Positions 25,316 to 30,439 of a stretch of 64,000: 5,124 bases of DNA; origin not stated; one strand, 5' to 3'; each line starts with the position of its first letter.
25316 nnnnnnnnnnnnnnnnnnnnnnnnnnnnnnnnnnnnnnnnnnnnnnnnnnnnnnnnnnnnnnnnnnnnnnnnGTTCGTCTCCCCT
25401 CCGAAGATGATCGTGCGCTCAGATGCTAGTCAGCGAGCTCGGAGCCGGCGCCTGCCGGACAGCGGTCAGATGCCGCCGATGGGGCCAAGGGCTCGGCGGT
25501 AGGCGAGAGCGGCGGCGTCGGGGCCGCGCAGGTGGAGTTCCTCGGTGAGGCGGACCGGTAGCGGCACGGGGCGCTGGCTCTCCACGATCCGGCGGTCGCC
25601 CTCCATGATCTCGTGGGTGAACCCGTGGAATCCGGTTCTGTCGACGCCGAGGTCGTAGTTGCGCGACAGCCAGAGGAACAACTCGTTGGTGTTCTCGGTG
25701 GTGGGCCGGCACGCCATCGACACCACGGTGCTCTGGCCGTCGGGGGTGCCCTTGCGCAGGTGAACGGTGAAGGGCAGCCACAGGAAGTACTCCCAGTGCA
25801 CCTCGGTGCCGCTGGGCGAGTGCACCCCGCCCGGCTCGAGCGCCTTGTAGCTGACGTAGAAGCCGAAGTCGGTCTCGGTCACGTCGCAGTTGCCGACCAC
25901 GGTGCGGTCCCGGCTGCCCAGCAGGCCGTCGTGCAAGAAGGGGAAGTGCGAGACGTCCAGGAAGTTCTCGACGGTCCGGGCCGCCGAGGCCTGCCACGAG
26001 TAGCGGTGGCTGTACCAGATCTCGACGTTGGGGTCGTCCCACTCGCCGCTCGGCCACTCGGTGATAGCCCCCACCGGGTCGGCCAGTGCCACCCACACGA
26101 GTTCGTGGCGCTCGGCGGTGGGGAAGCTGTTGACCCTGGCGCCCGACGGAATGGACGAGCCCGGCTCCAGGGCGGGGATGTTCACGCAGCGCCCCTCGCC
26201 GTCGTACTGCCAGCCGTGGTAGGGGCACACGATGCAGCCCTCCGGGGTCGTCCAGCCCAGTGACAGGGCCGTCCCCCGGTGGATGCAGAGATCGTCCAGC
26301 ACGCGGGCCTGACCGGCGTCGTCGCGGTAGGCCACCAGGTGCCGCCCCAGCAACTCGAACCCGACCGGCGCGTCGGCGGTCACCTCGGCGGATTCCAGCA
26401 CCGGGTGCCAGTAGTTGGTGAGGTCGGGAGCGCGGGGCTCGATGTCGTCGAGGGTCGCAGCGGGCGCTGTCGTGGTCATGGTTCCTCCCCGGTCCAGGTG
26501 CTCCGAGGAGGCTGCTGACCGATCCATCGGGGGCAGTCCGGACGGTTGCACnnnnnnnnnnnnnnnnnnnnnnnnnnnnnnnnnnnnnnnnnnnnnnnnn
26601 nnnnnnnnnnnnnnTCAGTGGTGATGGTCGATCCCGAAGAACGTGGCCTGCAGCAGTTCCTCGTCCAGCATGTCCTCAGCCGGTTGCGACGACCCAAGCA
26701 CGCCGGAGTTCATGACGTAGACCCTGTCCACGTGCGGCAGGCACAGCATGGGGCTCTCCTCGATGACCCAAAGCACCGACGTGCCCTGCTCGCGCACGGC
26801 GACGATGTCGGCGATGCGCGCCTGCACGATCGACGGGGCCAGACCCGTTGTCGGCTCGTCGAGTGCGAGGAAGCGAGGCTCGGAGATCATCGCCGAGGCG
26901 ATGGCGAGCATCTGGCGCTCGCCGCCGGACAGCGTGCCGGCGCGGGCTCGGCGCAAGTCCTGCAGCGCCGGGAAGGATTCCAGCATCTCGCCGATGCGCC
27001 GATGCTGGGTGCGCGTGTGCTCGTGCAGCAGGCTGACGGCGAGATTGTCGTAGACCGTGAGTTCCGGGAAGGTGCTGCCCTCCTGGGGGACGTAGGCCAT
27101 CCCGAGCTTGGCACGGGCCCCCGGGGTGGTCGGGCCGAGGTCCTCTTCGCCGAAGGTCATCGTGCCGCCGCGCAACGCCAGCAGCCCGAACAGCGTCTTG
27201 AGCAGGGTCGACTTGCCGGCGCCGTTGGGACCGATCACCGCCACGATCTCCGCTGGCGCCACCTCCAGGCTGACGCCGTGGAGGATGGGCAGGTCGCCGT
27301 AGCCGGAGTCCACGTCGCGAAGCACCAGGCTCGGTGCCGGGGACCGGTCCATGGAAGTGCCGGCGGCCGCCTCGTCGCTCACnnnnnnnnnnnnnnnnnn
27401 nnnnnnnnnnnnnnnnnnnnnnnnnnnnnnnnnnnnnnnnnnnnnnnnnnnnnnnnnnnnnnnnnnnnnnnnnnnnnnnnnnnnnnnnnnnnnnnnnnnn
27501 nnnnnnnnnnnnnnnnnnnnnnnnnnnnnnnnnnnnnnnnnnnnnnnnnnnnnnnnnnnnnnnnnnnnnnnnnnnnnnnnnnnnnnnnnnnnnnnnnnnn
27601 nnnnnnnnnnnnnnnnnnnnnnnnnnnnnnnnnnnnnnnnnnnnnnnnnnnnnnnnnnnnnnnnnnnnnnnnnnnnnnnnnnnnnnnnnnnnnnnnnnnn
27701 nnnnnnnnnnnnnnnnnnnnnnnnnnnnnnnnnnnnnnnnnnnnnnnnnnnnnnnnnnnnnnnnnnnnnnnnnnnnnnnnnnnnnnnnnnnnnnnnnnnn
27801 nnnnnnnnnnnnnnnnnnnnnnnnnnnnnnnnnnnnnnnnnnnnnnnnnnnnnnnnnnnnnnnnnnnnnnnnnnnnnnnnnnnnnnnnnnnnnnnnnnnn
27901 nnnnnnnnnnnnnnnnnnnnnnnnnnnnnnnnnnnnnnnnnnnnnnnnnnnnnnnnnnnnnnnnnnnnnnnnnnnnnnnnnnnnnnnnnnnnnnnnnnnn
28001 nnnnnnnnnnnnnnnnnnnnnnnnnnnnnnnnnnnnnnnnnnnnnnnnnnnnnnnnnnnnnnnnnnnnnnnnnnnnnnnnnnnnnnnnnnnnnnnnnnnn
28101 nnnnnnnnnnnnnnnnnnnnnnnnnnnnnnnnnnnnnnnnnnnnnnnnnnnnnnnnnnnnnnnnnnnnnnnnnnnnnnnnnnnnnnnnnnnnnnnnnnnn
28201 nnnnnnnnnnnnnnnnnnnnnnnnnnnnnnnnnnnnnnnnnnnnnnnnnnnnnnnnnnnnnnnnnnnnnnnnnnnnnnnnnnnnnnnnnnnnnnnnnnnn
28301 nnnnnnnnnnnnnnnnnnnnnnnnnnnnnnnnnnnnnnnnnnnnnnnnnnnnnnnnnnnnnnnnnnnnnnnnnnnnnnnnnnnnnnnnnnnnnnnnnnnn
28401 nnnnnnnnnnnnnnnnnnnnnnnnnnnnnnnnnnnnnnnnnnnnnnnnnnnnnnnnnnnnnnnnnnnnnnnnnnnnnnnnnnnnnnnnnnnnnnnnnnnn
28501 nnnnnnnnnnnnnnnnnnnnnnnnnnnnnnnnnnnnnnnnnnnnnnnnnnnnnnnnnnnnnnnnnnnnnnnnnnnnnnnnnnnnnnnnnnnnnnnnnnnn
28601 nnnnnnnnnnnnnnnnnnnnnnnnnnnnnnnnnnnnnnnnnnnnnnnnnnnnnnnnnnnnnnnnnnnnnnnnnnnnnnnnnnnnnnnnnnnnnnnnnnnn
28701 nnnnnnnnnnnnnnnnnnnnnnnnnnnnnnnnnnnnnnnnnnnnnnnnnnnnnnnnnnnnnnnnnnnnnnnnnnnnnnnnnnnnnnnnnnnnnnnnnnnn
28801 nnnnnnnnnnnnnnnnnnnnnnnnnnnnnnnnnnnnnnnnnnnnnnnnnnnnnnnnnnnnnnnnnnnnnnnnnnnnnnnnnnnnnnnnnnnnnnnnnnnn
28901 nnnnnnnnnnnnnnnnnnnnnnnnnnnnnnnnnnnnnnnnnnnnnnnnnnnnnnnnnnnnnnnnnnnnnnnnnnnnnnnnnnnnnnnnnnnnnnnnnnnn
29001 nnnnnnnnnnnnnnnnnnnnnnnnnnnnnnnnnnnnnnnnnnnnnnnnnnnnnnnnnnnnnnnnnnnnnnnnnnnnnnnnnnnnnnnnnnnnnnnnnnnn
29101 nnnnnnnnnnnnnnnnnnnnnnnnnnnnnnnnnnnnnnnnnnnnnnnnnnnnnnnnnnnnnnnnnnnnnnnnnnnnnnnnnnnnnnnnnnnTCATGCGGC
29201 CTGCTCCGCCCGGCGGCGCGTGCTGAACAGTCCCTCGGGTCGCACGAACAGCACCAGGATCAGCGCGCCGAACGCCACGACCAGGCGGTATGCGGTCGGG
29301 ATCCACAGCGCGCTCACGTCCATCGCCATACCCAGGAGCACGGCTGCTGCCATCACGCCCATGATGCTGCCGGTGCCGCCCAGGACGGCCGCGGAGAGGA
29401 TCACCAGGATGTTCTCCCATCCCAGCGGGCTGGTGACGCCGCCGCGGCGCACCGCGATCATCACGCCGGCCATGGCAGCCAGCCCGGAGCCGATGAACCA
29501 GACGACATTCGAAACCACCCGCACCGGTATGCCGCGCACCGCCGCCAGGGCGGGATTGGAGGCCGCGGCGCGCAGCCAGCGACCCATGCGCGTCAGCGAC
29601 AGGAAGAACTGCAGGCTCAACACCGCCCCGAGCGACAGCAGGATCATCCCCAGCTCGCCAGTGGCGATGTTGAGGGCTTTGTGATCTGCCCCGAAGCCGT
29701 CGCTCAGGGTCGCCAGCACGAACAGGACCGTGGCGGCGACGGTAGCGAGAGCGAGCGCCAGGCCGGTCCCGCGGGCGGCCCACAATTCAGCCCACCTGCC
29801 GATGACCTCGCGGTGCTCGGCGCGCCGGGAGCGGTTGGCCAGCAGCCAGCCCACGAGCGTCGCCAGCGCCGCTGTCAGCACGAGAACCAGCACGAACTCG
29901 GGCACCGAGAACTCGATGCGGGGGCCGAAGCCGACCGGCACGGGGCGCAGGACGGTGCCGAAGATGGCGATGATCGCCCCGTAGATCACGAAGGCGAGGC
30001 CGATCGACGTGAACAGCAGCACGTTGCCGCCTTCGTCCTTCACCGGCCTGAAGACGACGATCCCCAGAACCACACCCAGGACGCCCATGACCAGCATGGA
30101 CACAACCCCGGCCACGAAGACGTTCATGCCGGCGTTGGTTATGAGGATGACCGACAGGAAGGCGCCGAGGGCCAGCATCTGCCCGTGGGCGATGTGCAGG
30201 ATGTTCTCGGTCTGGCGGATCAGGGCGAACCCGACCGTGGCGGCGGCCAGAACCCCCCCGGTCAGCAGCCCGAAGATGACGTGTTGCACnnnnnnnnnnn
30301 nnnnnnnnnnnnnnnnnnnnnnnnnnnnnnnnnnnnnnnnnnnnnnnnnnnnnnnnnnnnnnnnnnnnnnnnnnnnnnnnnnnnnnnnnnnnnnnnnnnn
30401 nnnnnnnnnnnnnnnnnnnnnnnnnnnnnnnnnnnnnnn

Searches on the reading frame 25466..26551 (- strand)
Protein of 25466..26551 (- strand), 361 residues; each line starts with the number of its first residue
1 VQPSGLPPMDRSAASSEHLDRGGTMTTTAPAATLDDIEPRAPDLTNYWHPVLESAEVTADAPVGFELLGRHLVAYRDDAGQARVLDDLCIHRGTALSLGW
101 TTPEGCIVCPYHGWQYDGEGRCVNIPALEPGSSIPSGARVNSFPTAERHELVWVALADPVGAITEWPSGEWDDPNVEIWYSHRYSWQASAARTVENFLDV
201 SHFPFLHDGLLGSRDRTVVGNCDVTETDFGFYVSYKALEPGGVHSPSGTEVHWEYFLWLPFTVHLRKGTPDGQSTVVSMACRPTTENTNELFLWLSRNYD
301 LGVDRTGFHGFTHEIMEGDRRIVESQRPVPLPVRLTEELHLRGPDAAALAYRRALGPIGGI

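Call 11: search_protein_families(library=pfam, proteins=[window:25466-26551:-], max_evalue=0.00001)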
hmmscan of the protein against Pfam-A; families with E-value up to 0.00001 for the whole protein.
window:25466-26551:- (361 aa): 2 families
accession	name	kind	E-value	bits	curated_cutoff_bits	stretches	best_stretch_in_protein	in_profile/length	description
PF00355.32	Rieske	-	4.3e-22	78.3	20.3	1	48-134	2-84/88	Rieske [2Fe-2S] domain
PF19112.6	VanA_C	-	8.2e-18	65.7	23.5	1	186-355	1-187/193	Vanillate O-demethylase oxygenase C-terminal domain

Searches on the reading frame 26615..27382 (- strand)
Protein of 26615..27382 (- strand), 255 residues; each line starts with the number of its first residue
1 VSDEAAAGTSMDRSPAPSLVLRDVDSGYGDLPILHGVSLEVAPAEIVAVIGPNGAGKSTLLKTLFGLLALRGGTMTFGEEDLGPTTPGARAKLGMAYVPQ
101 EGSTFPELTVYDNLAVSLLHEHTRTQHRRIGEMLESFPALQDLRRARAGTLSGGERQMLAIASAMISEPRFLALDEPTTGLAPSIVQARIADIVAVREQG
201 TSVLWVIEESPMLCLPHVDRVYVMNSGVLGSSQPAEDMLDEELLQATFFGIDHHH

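Call 11: search_protein_families(library=pfam, proteins=[window:26615-27382:-], max_evalue=0.00001)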
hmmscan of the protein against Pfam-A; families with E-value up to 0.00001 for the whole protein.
window:26615-27382:- (255 aa): 2 families
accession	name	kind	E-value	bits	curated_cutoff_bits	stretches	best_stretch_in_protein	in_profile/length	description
PF00005.33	ABC_tran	-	2.5e-30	106.3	25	1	34-179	1-137/137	ABC transporter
PF13304.12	AAA_21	-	1.1e-11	45.8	27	0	46-96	1-52/304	AAA domain, putative AbiEii toxin, Type IV TA system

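Call 38: find_encoding_contigs(protein=window:26615-27382:-, flank=7000, max_places=1)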
Protein window:26615-27382:- (255 aa): 4 contigs read that carry it; 1 place shown.
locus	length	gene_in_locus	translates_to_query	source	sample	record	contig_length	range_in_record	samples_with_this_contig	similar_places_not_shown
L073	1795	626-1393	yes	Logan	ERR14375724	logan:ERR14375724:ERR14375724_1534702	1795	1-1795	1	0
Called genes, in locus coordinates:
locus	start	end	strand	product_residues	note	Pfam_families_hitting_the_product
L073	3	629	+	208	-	?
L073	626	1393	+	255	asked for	PF00005:ABC_tran, PF13304:AAA_21 (weak)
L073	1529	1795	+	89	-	?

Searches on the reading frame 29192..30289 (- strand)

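Call 11: search_protein_families(library=pfam, proteins=[window:29192-30289:-], max_evalue=0.00001)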
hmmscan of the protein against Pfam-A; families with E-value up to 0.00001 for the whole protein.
window:29192-30289:- (365 aa): 1 family
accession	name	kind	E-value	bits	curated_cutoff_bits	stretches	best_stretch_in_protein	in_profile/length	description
PF02653.21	BPD_transp_2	-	4.5e-28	98.6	26.8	2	198-347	119-269/269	Branched-chain amino acid transport system / permease component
